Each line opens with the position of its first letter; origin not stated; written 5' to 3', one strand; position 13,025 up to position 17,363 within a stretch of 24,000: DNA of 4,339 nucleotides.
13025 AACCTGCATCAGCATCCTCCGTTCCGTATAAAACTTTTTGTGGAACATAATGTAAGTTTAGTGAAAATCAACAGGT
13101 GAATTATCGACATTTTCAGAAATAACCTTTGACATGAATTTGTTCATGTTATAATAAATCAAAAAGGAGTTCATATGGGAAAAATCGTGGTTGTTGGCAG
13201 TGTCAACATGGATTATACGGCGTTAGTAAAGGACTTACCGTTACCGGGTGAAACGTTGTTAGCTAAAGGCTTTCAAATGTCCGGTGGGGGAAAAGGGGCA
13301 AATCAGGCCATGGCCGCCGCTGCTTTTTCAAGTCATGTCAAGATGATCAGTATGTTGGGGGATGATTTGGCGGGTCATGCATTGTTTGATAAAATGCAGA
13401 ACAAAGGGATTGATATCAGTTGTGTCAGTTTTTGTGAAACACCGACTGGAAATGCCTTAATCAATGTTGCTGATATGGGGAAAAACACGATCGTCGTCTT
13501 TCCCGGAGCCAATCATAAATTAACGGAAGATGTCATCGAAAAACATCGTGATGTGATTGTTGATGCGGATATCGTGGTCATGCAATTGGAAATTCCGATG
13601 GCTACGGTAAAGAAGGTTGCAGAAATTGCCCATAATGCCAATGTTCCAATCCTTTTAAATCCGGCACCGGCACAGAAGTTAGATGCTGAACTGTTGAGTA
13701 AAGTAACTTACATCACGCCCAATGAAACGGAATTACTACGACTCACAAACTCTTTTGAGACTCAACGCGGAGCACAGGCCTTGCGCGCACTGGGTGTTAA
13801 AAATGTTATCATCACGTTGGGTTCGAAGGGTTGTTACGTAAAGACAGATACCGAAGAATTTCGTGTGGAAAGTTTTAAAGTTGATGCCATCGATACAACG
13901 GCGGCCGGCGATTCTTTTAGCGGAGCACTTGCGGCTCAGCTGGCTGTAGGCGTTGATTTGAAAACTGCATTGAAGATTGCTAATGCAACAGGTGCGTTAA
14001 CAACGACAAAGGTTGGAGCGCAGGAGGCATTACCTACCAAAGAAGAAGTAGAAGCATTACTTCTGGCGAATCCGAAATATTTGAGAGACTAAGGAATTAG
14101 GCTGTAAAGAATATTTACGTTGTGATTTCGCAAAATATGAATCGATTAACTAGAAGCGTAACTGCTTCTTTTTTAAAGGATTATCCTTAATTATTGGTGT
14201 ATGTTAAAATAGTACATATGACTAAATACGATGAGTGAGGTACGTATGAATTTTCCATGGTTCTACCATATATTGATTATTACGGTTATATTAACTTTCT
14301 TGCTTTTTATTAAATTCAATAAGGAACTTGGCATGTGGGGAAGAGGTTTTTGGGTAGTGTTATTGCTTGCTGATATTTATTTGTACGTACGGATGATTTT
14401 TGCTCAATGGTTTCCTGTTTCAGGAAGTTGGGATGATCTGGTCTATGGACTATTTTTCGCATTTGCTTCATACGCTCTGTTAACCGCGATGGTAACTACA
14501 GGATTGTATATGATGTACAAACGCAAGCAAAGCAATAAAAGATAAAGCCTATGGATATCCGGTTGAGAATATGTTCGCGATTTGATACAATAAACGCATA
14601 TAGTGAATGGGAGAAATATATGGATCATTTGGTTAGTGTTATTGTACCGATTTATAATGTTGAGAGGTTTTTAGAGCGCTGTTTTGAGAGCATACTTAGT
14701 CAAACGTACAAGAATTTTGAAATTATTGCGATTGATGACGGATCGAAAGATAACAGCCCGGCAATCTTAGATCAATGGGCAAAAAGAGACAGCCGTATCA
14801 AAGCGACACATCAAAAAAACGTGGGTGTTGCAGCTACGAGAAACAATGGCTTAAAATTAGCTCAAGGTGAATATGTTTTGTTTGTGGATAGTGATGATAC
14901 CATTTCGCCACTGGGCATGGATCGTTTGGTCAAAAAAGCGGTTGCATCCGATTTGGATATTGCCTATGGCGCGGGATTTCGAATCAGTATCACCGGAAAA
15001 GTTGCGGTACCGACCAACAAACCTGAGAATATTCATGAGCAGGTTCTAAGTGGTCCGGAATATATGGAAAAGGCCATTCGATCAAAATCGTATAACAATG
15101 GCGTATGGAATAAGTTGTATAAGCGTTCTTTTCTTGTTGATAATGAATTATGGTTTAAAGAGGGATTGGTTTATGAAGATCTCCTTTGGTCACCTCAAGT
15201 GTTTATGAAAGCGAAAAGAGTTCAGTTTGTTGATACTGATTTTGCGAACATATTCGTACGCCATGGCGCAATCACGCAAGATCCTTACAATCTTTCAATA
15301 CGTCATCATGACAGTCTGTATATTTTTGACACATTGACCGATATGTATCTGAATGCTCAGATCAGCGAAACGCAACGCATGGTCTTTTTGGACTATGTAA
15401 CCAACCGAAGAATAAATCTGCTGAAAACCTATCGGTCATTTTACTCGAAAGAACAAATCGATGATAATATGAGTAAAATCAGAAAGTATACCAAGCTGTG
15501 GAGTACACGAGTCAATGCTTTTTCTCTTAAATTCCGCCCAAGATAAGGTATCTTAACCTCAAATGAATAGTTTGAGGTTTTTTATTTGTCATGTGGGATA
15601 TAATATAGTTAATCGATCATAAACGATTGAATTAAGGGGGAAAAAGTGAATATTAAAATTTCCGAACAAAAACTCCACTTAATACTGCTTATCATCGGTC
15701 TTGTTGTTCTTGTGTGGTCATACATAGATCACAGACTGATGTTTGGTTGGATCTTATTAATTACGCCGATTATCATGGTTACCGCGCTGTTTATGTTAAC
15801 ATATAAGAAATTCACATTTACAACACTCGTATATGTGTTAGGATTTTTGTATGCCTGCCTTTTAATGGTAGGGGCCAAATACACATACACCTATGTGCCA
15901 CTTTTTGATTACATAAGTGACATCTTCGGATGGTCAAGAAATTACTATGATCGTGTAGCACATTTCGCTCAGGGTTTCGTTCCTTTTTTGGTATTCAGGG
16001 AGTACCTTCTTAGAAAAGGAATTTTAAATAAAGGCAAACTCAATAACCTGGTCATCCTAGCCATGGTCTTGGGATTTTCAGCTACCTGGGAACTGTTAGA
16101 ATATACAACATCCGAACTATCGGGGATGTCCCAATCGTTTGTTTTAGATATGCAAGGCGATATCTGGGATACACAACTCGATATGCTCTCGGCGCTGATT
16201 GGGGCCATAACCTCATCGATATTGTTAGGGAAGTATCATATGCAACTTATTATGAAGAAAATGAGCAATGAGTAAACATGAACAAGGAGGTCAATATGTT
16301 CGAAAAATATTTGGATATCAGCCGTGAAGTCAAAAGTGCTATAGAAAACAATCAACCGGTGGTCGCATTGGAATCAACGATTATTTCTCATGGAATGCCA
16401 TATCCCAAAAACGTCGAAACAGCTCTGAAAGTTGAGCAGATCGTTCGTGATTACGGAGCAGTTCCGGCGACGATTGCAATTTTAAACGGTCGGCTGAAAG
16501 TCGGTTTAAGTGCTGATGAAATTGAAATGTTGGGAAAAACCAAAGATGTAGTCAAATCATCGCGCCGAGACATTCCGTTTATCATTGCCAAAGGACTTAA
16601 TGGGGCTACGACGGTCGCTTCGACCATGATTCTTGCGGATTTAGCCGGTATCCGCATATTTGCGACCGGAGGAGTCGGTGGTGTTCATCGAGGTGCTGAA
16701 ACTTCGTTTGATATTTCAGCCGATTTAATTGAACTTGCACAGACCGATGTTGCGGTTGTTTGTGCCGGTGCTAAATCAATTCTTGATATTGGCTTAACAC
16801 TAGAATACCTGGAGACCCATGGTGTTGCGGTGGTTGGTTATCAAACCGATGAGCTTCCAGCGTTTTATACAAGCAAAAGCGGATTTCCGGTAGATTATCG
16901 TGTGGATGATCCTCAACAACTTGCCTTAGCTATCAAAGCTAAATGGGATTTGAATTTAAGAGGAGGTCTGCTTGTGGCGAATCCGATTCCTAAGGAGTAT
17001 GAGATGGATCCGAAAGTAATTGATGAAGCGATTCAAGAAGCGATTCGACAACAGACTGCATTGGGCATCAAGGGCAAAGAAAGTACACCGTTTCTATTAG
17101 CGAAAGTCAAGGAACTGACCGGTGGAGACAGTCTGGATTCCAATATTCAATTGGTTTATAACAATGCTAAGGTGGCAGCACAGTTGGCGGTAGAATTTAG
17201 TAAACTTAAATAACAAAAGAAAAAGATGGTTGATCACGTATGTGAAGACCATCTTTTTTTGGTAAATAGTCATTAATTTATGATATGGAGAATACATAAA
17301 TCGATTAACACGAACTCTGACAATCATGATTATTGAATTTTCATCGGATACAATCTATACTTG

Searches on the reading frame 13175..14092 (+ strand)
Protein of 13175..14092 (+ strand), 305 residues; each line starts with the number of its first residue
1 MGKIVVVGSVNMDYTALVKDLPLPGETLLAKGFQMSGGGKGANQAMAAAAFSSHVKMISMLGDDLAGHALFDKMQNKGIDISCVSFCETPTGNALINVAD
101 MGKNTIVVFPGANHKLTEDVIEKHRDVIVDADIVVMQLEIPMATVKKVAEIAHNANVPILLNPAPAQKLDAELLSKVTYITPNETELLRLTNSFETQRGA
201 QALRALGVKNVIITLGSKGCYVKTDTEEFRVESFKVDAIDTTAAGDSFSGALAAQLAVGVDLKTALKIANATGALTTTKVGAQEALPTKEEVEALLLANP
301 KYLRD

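Call 8: search_protein_families(library=pfam, proteins=[window:13175-14092:+], max_evalue=0.001)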
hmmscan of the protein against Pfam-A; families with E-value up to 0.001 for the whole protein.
window:13175-14092:+ (305 aa): 2 families
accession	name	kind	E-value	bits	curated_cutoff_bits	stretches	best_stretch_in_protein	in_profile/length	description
PF00294.29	PfkB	-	2.4e-69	234.4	25.8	1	1-288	1-301/302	pfkB family carbohydrate kinase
PF08543.17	Phos_pyr_kin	-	4.1e-12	46.5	27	1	160-270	103-225/246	Phosphomethylpyrimidine kinase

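Call 56: search_protein_families(library=ncbifam, proteins=[window:13175-14092:+], max_evalue=0.001)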
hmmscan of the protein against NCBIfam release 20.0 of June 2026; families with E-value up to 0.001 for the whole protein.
window:13175-14092:+ (305 aa): 32 families (the best 25 are shown)
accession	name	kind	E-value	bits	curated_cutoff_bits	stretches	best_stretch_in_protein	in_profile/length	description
TIGR02152.1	D_ribokin_bact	equivalog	1.4e-100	336.5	299.65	1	4-293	1-297/298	ribokinase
NF008353.0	PRK11142.1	equivalog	5.9e-89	298.6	341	1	1-297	2-304/307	ribokinase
NF053626.1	RibKinHalex1628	equivalog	5.4e-35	121.3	330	1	1-296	1-291/293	ATP-dependent ribose-1-phosphate kinase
TIGR03168.1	1-PFK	subfamily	4.3e-29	101.4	216.4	1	12-295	10-298/305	hexose kinase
NF041134.1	R1P_kin_Thcocales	equivalog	6.2e-29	101.3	500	1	4-293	3-279/291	ADP-dependent ribose-1-phosphate kinase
TIGR04382.1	myo_inos_iolC_N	equivalog_domain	1.1e-27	97.1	300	1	5-296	5-309/309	5-dehydro-2-deoxygluconokinase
TIGR03828.1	pfkB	equivalog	3.3e-27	95.3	292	1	12-295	10-298/305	1-phosphofructokinase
NF049991.1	TagKinase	equivalog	1.7e-23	82.9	420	1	49-299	52-318/321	tagatose kinase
TIGR02198.1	rfaE_dom_I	equivalog_domain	5.6e-23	81.5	345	1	37-285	46-305/315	D-glycero-beta-D-manno-heptose-7-phosphate kinase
NF040938.1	KDG_KDGal_kin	equivalog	4.2e-22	78.6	400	1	38-296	30-303/305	bifunctional 2-dehydro-3-deoxygluconokinase/2-dehydro-3-deoxygalactonokinase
NF007416.0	PRK09954.1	equivalog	2.3e-19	69.6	561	1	4-279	60-342/362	sugar kinase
NF008454.0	PRK11316.1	equivalog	8.4e-19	67.5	521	1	39-284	51-302/475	bifunctional D-glycero-beta-D-manno-heptose-7-phosphate kinase/D-glycero-beta-D-manno-heptose 1-phosphate adenylyltransferase HldE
NF006957.1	PRK09434.1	equivalog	2.6e-18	66.6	450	1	183-291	186-301/302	fructokinase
NF041320.1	pfkB_Halo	equivalog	1.4e-16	60.8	400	1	11-282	10-282/302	1-phosphofructokinase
NF041332.1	KDG_KDGal_kin_Halo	equivalog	3.9e-16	59.4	440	1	30-296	25-310/320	bifunctional 2-dehydro-3-deoxygluconokinase/2-dehydro-3-deoxygalactonokinase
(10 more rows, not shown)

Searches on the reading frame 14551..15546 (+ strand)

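Call 9: search_protein_families(library=pfam, proteins=[window:14551-15546:+], max_evalue=0.001)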
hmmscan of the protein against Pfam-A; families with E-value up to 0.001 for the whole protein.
window:14551-15546:+ (331 aa): 3 families
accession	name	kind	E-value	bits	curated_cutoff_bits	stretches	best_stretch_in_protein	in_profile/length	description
PF00535.33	Glycos_transf_2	-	1.3e-36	126.5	23.3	1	29-163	1-132/168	Glycosyl transferase family 2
PF10111.15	Glyco_tranf_2_2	-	1.2e-11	45.1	27.3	1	29-130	1-106/276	Glycosyltransferase like family 2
PF13641.12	Glyco_tranf_2_3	-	7.1e-09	36.4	27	1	28-121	3-102/230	Glycosyltransferase like family 2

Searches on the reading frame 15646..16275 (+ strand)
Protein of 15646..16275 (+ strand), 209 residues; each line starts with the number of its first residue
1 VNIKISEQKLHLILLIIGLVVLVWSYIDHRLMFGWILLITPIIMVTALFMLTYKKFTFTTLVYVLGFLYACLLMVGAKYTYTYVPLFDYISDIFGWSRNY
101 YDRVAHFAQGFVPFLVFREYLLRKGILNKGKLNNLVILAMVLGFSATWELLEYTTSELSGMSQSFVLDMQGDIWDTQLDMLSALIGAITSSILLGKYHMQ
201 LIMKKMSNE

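Call 9: search_protein_families(library=pfam, proteins=[window:15646-16275:+], max_evalue=0.001)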
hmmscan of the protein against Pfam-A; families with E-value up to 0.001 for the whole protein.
window:15646-16275:+ (209 aa): 1 family
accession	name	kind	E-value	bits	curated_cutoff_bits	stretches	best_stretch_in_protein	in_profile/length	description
PF09997.14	DUF2238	-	2.8e-42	144.3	26.4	1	44-183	2-140/140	Predicted membrane protein (DUF2238)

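Call 56: search_protein_families(library=ncbifam, proteins=[window:15646-16275:+], max_evalue=0.001)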
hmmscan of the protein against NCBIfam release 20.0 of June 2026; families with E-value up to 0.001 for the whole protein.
window:15646-16275:+ (209 aa): 1 family
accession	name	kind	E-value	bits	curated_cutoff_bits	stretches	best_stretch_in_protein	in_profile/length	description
NF007369.0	PRK09867.1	equivalog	1.3e-42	146.2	353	1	11-203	11-202/209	hypothetical protein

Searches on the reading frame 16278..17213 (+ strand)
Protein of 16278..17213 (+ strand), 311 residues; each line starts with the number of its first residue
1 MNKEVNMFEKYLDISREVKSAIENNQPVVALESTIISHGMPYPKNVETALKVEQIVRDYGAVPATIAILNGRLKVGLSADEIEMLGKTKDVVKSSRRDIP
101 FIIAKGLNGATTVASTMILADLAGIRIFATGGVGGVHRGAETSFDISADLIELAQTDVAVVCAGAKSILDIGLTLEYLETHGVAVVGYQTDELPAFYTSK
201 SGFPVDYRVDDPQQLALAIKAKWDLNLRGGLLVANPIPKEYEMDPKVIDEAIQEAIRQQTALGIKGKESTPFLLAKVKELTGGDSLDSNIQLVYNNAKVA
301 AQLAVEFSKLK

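Call 9: search_protein_families(library=pfam, proteins=[window:16278-17213:+], max_evalue=0.001)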
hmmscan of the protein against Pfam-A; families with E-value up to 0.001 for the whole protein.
window:16278-17213:+ (311 aa): 1 family
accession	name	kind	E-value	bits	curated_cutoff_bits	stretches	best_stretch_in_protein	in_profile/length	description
PF04227.17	Indigoidine_A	-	8.9e-136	452.3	25.2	1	17-306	1-291/291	Indigoidine synthase A like protein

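Call 56: search_protein_families(library=ncbifam, proteins=[window:16278-17213:+], max_evalue=0.001)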
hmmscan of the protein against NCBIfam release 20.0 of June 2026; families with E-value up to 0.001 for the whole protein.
window:16278-17213:+ (311 aa): 0 families
